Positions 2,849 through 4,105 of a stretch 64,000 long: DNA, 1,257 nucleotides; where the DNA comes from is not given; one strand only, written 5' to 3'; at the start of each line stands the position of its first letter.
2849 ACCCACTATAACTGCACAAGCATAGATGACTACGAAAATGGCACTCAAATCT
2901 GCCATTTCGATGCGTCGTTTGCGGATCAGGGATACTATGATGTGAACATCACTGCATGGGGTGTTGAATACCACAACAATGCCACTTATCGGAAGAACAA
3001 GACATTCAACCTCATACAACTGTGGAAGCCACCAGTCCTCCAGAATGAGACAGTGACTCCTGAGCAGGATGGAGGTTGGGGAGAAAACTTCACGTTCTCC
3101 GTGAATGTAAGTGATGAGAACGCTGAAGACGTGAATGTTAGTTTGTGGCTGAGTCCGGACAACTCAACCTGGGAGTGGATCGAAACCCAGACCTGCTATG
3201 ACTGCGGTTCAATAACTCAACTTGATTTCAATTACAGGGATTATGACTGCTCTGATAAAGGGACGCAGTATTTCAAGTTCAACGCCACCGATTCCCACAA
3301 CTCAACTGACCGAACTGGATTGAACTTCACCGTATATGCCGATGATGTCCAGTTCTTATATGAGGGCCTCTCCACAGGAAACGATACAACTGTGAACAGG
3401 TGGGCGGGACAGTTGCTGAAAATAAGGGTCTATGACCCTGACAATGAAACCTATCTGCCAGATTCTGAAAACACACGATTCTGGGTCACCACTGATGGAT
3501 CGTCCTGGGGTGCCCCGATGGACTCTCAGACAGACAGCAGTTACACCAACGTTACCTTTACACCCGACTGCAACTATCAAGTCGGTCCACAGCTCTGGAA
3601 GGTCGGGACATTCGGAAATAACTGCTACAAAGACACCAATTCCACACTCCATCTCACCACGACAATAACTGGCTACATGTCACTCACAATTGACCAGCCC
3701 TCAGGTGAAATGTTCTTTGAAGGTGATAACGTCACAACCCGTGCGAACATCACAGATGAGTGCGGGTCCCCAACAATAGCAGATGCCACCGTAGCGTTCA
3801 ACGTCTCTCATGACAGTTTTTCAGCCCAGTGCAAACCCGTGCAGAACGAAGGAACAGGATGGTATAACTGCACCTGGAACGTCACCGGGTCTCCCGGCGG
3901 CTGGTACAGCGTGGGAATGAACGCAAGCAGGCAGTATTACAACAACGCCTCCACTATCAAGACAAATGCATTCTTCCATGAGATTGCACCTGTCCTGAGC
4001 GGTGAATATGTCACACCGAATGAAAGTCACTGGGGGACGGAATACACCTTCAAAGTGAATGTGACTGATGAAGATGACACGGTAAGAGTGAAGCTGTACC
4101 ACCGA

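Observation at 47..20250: About 21 tandem ~320-aa tri-domain units with fixed motif grammar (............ / PDC..CYKD / YNCTW)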

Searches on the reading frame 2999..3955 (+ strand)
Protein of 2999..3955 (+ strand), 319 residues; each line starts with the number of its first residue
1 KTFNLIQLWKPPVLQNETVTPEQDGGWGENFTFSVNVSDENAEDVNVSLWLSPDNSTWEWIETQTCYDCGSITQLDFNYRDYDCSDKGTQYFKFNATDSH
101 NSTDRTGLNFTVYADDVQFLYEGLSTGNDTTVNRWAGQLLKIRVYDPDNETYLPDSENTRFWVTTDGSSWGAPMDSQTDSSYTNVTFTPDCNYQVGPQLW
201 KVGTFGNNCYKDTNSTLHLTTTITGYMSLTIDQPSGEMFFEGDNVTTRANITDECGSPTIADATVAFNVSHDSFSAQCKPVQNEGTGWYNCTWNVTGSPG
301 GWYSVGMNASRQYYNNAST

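Call 24: predict_structure(alignment_id=A1)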
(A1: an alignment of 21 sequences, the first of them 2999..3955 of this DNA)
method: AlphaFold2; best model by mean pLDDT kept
length: 319 residues; sequences in the alignment: 21
mean_pLDDT: 92.3   pTM: 0.78
mean pLDDT of the five models: 92.3, 91.7, 91.6, 91.6, 89.9
residues with pLDDT >= 90: 270; 70-90: 38; 50-70: 11; < 50: 0
segments of 3 or more residues with pLDDT < 50: none
pLDDT, mean of each block of 10 residues (from residue 1): 74 97 86 97 96 97 96 97 94 96 93 93 67 90 91 95 96 95 93 95 94 91 95 93 94 81 93 94 93 94 95 95
secondary structure, 60 per line:
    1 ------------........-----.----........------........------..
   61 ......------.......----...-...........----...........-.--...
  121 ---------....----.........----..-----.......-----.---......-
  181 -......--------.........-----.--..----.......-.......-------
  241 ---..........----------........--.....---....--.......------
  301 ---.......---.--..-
elements in order: E13-20 E31-38 E45-52 E59-66 E73-79 E88-98 E103-113 E118-120 E130-133 E138-146 E158-164 E174-179 E182-187 E196-204 E219-225 E227-233 E244-253 E264-271 E274-278 E282-285 E288-294 E304-310

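Call 43: find_homologous_proteins(query=A1)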
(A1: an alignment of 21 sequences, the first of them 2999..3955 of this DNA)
Query A1 (21 sequences) (319 aa, profile of the alignment): 9 proteins with E <= 0.001 among 1562 candidates.
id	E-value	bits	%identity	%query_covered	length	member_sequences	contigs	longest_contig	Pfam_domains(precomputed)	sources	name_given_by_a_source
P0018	1.2e-163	562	55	98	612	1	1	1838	-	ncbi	ncbi:MAG: hypothetical protein ACPLYF_02340, partial [Fervidobacterium sp.]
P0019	7.1e-162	556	49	99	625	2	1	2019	-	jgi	jgi:hypothetical protein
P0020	4.4e-120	419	59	32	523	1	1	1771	-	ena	-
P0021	7.3e-99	349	31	98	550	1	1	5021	-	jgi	-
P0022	1.8e-81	292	28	99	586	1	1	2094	-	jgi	jgi:hypothetical protein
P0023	1.8e-80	289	37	91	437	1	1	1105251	-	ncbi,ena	-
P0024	4.2e-77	278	29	92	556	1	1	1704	-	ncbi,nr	ncbi:MAG: hypothetical protein KAS12_03555, partial [Candidatus Aenigmarchaeota archaeon]|nr:hypothe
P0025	6.9e-72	260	30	95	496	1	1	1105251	-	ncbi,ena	-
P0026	7.0e-45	172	32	76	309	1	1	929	-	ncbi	ncbi:unnamed protein product, partial [marine sediment metagenome]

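Call 45: find_encoding_contigs(protein=P0023, flank=10000, max_places=3)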
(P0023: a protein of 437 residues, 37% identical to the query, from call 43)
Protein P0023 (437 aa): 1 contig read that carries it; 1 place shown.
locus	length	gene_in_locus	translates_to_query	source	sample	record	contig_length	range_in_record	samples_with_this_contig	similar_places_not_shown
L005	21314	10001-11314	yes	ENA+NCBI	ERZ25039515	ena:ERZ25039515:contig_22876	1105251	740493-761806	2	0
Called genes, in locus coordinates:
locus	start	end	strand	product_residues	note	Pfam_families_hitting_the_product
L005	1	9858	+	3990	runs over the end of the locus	PF01835:MG2 (faint)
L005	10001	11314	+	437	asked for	-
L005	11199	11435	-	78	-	-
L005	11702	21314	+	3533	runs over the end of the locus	-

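Call 47: search_protein_representatives(alignment_id=A1)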
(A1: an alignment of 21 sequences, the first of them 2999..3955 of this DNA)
Query: 21 sequences, 320 profile positions. Proteins with E-value up to 0.001 (for the whole library): 1085; up to 1e-10: 603; up to 1e-30: 353. The best 150 are listed.
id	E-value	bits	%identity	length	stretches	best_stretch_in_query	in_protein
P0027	0.0e+00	4283.3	-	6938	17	2-316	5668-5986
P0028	0.0e+00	2970.1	-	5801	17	9-318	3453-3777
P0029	0.0e+00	2398.2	-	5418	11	3-319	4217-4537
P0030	0.0e+00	2351.2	-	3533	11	4-319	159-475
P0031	0.0e+00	2348.8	-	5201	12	3-319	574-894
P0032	0.0e+00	2190.4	-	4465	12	4-318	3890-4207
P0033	0.0e+00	2076.2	-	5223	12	9-319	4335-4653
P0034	0.0e+00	2057.5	-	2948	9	7-318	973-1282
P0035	0.0e+00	1949.5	-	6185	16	9-317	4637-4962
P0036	0.0e+00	1882.0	-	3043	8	9-319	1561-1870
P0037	0.0e+00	1863.3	-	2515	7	5-319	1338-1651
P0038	0.0e+00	1698.5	-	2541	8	3-319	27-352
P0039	0.0e+00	1398.6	-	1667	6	3-318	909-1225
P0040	0.0e+00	1369.9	-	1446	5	2-320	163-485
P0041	0.0e+00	1357.8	-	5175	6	9-319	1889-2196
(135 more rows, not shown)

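Call 64: search_protein_families(library=pfam, alignment_id=A1, max_evalue=1)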
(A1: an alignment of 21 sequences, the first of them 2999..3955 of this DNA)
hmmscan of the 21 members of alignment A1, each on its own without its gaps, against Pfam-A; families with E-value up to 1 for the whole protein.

A. member 1, window:2999-3955:+ (319 aa): 1 family
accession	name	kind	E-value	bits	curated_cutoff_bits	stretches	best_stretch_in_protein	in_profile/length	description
PF17957.7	Big_7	-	0.012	16.7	24.1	1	229-305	3-68/70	Bacterial Ig domain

B. families by the number of members that match (of 21 scanned): 15 families
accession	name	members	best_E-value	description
PF17957.7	Big_7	8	0.002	Bacterial Ig domain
PF02369.22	Big_1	3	0.0055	Bacterial Ig-like domain (group 1)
PF09134.16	Invasin_D3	2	0.019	Invasin, domain 3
PF00963.24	Cohesin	1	0.0065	Cohesin domain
PF24695.1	PITM1-3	1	0.0082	PITM 1-3, beta-sandwich domain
PF10651.15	BppU_N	1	0.024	BppU N-terminal domain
PF16640.11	Big_3_5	1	0.03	Bacterial Ig-like domain (group 3)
PF01835.25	MG2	1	0.032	MG2 domain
PF07713.18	DUF1604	1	0.04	Protein of unknown function (DUF1604)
PF05506.17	PLipase_C_C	1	0.066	Bacterial phospholipase C, C-terminal domain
PF13589.12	HATPase_c_3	1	0.12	Histidine kinase-, DNA gyrase B-, and HSP90-like ATPase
PF11556.13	EBA-175_VI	1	0.16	Erythrocyte binding antigen 175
PF23757.1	TPR_HPS5_insect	1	0.18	Insect HPS5 TPR domain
PF24306.1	THSD1_N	1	0.19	THSD1 N-terminal domain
PF01933.23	CofD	1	0.29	2-phospho-L-lactate transferase CofD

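Call 65: search_solved_structures(query=A1, max_evalue=1)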
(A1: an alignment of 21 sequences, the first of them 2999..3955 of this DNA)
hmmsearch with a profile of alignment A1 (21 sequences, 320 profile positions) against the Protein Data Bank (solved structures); distinct sequences matched with E-value up to 1: 7.
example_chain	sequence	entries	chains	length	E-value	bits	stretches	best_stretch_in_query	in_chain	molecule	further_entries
2gi4_A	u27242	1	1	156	0.11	14.9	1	159-213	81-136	possible phosphotyrosine protein phosphatase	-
6nrw_B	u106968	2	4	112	0.12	14.8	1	271-310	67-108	Dpr-interacting protein eta, isoform B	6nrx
6r5y_A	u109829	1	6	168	0.67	12.4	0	21-52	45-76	WD-40 repeat protein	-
7n4p_A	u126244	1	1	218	0.7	12.3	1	43-165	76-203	Cadherin 23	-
6r60_A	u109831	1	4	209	0.72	12.3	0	21-52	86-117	WD-40 repeat protein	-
6r5z_A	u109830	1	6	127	0.77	12.2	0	21-52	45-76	9-bladed beta-propeller formed by three 3-bladed fragments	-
7sgx_A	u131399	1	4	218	0.87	12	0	43-165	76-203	Cadherin 23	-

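Call 91: fold_search(model_id=the predicted structure, library=pdb)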
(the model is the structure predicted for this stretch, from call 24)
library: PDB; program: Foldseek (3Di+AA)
matches with E <= 10: 1986; with E <= 0.001: 178
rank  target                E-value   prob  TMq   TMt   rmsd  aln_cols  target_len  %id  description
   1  5i5k_B                6.3e-11  1.00  0.31  0.08  20.9       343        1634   10  Structure of complement C5 in complex with eculizumab (released 2016-03-16)
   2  8ayh_C                1.0e-10  1.00  0.30  0.17  20.6       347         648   10  Structure of Complement C5 in Complex with small molecule inhibitor and CVF (released 2022-12-21)
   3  8cml_E                4.1e-10  1.00  0.32  0.17  21.1       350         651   10  Cryo-EM structure of complement C5 in complex with nanobodies UNbC5-1 and UNbC5-2 (released 2023-09-27)
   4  7ad7_B                4.8e-10  1.00  0.30  0.17  20.6       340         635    9  Crystal structure of human complement C5 in complex with the K8 bovine knob domain peptide. (released 2021-03-10)
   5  5hcc_B                5.0e-10  1.00  0.31  0.17  21.0       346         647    8  Ternary complex of human Complement C5 with Ornithodoros moubata OmCI and Dermacentor andersoni RaCI3. (released 2016-03-30)
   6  3cu7_B                1.5e-09  1.00  0.31  0.09  20.6       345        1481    9  Human Complement Component 5 (released 2008-06-10)
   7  7b2m_A                1.6e-09  1.00  0.29  0.16  21.9       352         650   10  Cryo-EM structure of complement C4b in complex with nanobody E3 (released 2022-03-02)
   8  3cu7_A                1.9e-09  1.00  0.31  0.08  20.6       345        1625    9  Human Complement Component 5 (released 2008-06-10)
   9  3prx_A                1.9e-09  1.00  0.30  0.08  20.3       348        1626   10  Structure of Complement C5 in Complex with CVF and SSL7 (released 2011-01-19)
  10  3kls_B                2.7e-09  1.00  0.30  0.09  20.5       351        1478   10  Structure of complement C5 in complex with SSL7 (released 2009-11-24)
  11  6h04_A                2.7e-09  1.00  0.28  0.09  21.1       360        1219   10  Closed conformation of the Membrane Attack Complex (released 2018-12-19)
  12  9u61_E                2.8e-09  1.00  0.29  0.08  21.6       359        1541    9  CP/MBL pathways C3 convertase C4b2a and C3 complex (released 2026-01-14)
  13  5jpm_A                3.8e-09  1.00  0.30  0.16  21.2       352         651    9  Structure of the complex of human complement C4 with MASP-2 rebuilt using iMDFF (released 2016-08-10)
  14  8coe_C                5.7e-09  1.00  0.31  0.17  21.1       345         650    9  complement C5 in complex with the LCP0195 nanobody (released 2024-01-03)
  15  3kls_A                6.3e-09  1.00  0.30  0.08  20.5       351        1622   10  Structure of complement C5 in complex with SSL7 (released 2009-11-24)
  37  6xi3                  2.6e-07  1.00  0.43  0.38   8.3       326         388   12  Crystal structure of tetra-tandem repeat in extending region of large adhesion protein (released 2020-10-14)
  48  5irb_A                8.9e-07  1.00  0.29  0.30  11.7       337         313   11  Structural insight into host cell surface retention of a 1.5-MDa bacterial ice-binding adhesin (released 2017-07-19)
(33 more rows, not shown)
